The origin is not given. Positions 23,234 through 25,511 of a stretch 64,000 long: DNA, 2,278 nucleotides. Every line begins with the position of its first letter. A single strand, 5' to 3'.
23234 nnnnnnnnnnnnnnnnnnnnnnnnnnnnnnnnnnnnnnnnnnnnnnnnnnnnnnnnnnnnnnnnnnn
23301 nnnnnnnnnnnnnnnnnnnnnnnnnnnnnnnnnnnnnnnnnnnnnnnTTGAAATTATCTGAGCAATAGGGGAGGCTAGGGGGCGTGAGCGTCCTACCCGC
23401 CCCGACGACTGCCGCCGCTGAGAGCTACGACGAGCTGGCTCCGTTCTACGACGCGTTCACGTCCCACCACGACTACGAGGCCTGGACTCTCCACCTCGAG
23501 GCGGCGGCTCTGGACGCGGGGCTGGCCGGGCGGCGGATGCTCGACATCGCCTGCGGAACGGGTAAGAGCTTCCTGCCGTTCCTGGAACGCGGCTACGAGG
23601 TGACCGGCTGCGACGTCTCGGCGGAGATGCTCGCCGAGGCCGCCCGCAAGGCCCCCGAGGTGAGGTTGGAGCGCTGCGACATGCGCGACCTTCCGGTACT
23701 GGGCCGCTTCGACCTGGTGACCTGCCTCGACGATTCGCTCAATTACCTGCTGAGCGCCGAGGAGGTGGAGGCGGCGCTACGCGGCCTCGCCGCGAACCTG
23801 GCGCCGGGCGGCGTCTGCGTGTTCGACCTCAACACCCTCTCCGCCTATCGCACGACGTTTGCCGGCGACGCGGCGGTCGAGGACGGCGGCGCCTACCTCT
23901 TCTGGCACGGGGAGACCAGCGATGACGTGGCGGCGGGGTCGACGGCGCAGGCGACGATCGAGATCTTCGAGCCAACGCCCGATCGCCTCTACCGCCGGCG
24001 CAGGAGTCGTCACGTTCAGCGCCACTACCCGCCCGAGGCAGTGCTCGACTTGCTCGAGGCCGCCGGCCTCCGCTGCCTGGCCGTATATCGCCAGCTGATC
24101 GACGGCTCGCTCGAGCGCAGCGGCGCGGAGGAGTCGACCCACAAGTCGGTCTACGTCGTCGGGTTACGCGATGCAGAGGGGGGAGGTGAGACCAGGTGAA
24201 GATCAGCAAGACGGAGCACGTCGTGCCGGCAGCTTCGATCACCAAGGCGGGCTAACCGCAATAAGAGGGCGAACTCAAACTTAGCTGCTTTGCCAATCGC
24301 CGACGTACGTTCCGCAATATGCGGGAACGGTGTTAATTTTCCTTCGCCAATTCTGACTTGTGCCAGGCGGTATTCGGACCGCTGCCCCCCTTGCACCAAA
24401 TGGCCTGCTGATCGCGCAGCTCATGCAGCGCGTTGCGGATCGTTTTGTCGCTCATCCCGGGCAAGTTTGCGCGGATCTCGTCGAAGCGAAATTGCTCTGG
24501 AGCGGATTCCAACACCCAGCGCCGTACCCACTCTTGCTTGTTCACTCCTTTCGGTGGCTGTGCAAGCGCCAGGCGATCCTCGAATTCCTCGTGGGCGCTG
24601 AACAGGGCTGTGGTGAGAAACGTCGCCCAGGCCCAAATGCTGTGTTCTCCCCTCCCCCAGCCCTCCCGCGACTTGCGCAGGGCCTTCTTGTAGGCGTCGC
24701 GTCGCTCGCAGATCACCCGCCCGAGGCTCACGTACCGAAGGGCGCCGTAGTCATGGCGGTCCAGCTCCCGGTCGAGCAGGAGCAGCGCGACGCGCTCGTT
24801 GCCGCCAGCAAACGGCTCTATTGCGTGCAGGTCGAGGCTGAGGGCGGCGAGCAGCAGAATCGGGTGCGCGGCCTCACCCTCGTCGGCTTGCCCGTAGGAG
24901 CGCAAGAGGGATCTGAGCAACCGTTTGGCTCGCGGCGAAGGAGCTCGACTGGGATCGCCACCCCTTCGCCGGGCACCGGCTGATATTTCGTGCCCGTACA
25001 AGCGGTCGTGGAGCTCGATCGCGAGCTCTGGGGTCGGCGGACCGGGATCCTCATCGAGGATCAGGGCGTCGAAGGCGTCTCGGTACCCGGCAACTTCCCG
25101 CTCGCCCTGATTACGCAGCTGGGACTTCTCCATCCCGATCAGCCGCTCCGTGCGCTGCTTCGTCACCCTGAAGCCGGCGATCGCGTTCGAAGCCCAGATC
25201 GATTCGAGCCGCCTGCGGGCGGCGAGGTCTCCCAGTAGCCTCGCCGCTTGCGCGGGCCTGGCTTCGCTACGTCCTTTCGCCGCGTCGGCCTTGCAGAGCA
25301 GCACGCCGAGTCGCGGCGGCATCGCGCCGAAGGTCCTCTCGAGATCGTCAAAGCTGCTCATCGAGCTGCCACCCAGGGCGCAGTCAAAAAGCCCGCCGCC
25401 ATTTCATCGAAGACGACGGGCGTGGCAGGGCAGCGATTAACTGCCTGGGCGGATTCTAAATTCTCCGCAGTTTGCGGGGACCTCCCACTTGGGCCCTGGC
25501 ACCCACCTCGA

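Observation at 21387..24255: Twin unannotated 19-20 aa peptide genes bracketing an MccB/PaaA-type E1 adenylyltransferase, an ArsR regulator and a SAM methyltransferase: candidate undescribed peptide-modification (RiPP-like) system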

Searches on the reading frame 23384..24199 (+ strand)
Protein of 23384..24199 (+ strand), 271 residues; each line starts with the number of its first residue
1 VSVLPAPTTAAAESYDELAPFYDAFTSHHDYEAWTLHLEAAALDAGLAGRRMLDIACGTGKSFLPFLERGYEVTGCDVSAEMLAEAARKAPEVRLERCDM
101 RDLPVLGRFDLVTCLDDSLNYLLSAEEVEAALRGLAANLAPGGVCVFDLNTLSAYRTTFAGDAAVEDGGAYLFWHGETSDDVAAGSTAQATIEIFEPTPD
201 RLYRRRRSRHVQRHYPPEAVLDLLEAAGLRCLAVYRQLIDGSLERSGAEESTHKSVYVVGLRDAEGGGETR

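Call 3: search_protein_families(library=pfam, proteins=[window:23384-24199:+], max_evalue=0.01)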
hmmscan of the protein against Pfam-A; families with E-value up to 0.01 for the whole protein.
window:23384-24199:+ (271 aa): 7 families
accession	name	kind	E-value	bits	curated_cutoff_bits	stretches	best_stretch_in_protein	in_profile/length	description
PF13649.12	Methyltransf_25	-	6.6e-20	72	27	1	53-143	2-97/97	Methyltransferase domain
PF08241.18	Methyltransf_11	-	5.6e-15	56.2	21.2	1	53-147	1-95/95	Methyltransferase domain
PF08242.18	Methyltransf_12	-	1.7e-14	54.8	30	1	53-145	1-98/98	Methyltransferase domain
PF13489.12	Methyltransf_23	-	1e-10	42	27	1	42-233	16-163/164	Methyltransferase domain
PF13847.12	Methyltransf_31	-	1.3e-08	35.1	27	1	49-148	4-110/145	Methyltransferase domain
PF01209.24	Ubie_methyltran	-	9.6e-05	22.3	20.1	1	26-93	27-95/233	ubiE/COQ5 methyltransferase family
PF05401.17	NodS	-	0.0069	16.7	24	1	52-147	47-144/201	Nodulation protein S (NodS)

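Call 4: search_protein_families(library=ncbifam, proteins=[window:23384-24199:+], max_evalue=0.01)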
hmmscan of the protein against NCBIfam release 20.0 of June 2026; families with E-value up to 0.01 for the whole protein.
window:23384-24199:+ (271 aa): 27 families (the best 25 are shown)
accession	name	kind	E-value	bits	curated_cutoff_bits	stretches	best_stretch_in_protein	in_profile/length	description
NF041820.1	daptide_MTase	equivalog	1.1e-18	67.7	175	1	16-233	8-226/243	daptide-type RiPP biosynthesis methyltransferase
NF043040.1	corrin_prot_MT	hypoth_equivalog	2.5e-12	46.7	180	1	46-146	39-146/216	corrinoid protein-associated methyltransferase CpaM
TIGR02021.1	BchM-ChlM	equivalog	1.2e-11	44.5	158.9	1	46-137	52-145/218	magnesium protoporphyrin IX methyltransferase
NF001241.0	PRK00216.1-2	equivalog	2.1e-11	43.9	327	1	14-159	16-162/231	demethylmenaquinone methyltransferase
NF051855.1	GlySarMtaseBact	equivalog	1.8e-10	40.9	350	1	49-149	54-160/259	glycine/sarcosine N-methyltransferase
NF045667.1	MTase_DVU1556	equivalog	2.3e-10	40.3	155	1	45-148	19-121/213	DVU_1556 family methyltransferase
TIGR01934.1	MenG_MenH_UbiE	subfamily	3.8e-08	32.9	158.35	1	32-105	25-102/223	ubiquinone/menaquinone biosynthesis methyltransferase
NF007610.0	PRK10258.1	equivalog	1.8e-07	30.8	342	1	40-148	31-139/251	malonyl-ACP O-methyltransferase BioC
NF001244.0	PRK00216.1-5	equivalog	4.3e-07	29.5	216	1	15-103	14-112/236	bifunctional demethylmenaquinone methyltransferase/2-methoxy-6-polyprenyl-1,4-benzoquinol methylase UbiE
TIGR02072.1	BioC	equivalog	5.3e-06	26.4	184.95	1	50-147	36-132/244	malonyl-ACP O-methyltransferase BioC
TIGR01983.1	UbiG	equivalog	2.3e-05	23.8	102.95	1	45-147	46-151/228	bifunctional 2-polyprenyl-6-hydroxyphenol methylase/3-demethylubiquinol 3-O-methyltransferase UbiG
NF002463.0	PRK01683.1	equivalog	4e-05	23.4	297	1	50-144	33-125/258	trans-aconitate 2-methyltransferase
NF041650.1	nod_mtase_NodS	equivalog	7.9e-05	22.4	300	1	52-148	42-140/190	nodulation methyltransferase NodS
NF008405.0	PRK11207.1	equivalog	0.00011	21.7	218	1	31-143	13-128/198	tellurite resistance methyltransferase TehB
NF049952.1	23rRNACMtaseTlyA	equivalog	0.00025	20.6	250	1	43-114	72-145/236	23S rRNA (cytidine-2'-O)-methyltransferase TlyA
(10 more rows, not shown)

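Call 63: search_protein_families(library=padloc, proteins=[window:23384-24199:+], max_evalue=0.001)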
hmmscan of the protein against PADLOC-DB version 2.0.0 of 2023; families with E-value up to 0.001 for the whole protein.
window:23384-24199:+ (271 aa): 1 family
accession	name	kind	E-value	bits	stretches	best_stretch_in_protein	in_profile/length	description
PDLC04134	mad2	-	5.9e-19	66.3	1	47-155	290-402/492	mads_2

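Call 93: predict_structure(alignment_id=A2)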
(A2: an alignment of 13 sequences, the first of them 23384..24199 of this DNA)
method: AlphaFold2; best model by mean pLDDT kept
length: 271 residues; sequences in the alignment: 13
mean_pLDDT: 91.0   pTM: 0.88
mean pLDDT of the five models: 91.0, 90.3, 89.7, 89.5, 89.3
residues with pLDDT >= 90: 224; 70-90: 28; 50-70: 4; < 50: 15
segments of 3 or more residues with pLDDT < 50: 1-8, 265-271
pLDDT, mean of each block of 10 residues (from residue 1): 42 87 91 95 97 98 97 98 98 97 97 96 97 98 97 92 93 94 94 95 93 96 98 92 83 94 55 34
secondary structure, 60 per line:
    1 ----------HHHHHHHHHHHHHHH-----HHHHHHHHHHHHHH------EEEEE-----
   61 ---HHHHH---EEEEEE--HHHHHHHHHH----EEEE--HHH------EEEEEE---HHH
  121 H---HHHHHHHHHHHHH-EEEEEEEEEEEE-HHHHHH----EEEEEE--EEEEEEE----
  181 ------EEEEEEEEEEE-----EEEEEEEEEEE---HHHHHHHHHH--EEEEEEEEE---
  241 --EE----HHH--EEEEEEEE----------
elements in order: H11-25 H31-44 E51-55 H64-68 E72-77 H80-89 E94-97 E109-114 H118-121 H125-137 E139-150 H152-157 E162-167 E170-176 E187-197 E203-213 H217-226 E229-237 E254-261

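Call 96: fold_search(model_id=the predicted structure, library=pdb)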
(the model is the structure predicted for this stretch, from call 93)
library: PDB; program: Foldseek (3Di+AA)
matches with E <= 10: 1775; with E <= 0.001: 1150
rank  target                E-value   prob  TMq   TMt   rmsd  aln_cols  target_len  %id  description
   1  1y8c                  2.9e-24  1.00  0.74  0.81   3.7       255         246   25  Crystal structure of a S-adenosylmethionine-dependent methyltransferase from Clostridium acetobutylicum ATCC 824 (released 2004-12-28)
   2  3d2l_C                3.2e-22  1.00  0.77  0.85   3.0       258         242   30  Crystal structure of SAM-dependent methyltransferase (ZP_00538691.1) from EXIGUOBACTERIUM SP. 255-15 at 1.90 A resolut (released 2008-05-20)
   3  7zgt_A                1.9e-21  1.00  0.76  0.81   4.7       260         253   24  C-Methyltransferase PsmD from Streptomyces griseofuscus (apo form) (released 2022-12-28)
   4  3d2l_A                3.1e-21  1.00  0.77  0.87   2.7       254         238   30  Crystal structure of SAM-dependent methyltransferase (ZP_00538691.1) from EXIGUOBACTERIUM SP. 255-15 at 1.90 A resolut (released 2008-05-20)
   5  7zkg_B                9.2e-21  1.00  0.77  0.83   4.3       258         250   24  C-Methyltransferase PsmD from Streptomyces griseofuscus with bound cofactor (crystal form 2) (released 2022-12-28)
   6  7zkg_A                1.7e-20  1.00  0.76  0.81   5.2       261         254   24  C-Methyltransferase PsmD from Streptomyces griseofuscus with bound cofactor (crystal form 2) (released 2022-12-28)
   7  9icz_B                2.4e-20  1.00  0.77  0.78   4.2       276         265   24  C-Methyltransferase SeMT from Saccharopolyspora erythraea (released 2025-12-10)
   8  7zgt_B                3.1e-20  1.00  0.77  0.83   3.9       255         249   24  C-Methyltransferase PsmD from Streptomyces griseofuscus (apo form) (released 2022-12-28)
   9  7zkh                  3.5e-20  1.00  0.75  0.76   4.8       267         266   24  C-Methyltransferase PsmD from Streptomyces griseofuscus with bound cofactor (crystal form 1) (released 2022-12-28)
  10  9icz_A                5.7e-20  1.00  0.78  0.78   4.1       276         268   25  C-Methyltransferase SeMT from Saccharopolyspora erythraea (released 2025-12-10)
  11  9gdj_B                1.1e-19  1.00  0.73  0.75   4.3       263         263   26  C-Methyltransferase SgMT from Streptomyces griseoviridis (released 2025-02-19)
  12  6m81_A                3.8e-19  1.00  0.73  0.82   3.4       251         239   27  Crystal structure of TylM1 Y14F bound to SAH and dTDP-phenol (released 2019-03-13)
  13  4oqd_B                4.0e-19  1.00  0.73  0.81   3.4       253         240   26  Crystal structure of the tylM1 N,N-dimethyltransferase in complex with SAH and TDP-Qui3NMe2 (released 2014-02-26)
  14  9gdj_A                4.0e-19  1.00  0.72  0.73   4.4       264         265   26  C-Methyltransferase SgMT from Streptomyces griseoviridis (released 2025-02-19)
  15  3px3_A                6.2e-19  1.00  0.73  0.82   3.8       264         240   26  Structure of TylM1 from Streptomyces fradiae H123A mutant in complex with SAH and dTDP-Quip3N (released 2010-12-22)
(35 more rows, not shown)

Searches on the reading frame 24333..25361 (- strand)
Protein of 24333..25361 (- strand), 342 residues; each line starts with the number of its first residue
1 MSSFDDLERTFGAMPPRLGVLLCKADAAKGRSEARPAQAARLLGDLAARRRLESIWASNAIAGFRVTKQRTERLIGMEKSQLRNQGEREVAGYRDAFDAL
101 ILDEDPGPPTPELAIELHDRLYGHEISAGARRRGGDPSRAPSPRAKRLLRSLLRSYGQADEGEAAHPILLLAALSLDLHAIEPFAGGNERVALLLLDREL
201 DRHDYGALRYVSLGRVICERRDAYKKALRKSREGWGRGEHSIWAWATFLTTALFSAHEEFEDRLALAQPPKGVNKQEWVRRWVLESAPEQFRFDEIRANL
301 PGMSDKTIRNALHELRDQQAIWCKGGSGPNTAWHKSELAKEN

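Call 3: search_protein_families(library=pfam, proteins=[window:24333-25361:-], max_evalue=0.01)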
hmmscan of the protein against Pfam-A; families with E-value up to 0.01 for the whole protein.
window:24333-25361:- (342 aa): 1 family
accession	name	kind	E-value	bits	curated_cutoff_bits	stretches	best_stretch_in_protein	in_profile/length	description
PF02661.23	Fic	-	2.8e-06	28.5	24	1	110-197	3-90/93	Fic/DOC family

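Call 4: search_protein_families(library=ncbifam, proteins=[window:24333-25361:-], max_evalue=0.01)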
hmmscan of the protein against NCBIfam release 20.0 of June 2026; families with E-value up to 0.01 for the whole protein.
window:24333-25361:- (342 aa): 0 families

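Call 63: search_protein_families(library=padloc, proteins=[window:24333-25361:-], max_evalue=0.001)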
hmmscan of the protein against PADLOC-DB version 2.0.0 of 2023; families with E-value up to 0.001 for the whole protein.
window:24333-25361:- (342 aa): 2 families
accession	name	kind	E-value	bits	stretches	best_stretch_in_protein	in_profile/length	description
PDLC03963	SoFic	-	1.3e-10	39.2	1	57-321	63-337/361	-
PDLC04839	PDC-S04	-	0.00021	19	1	148-231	107-186/205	-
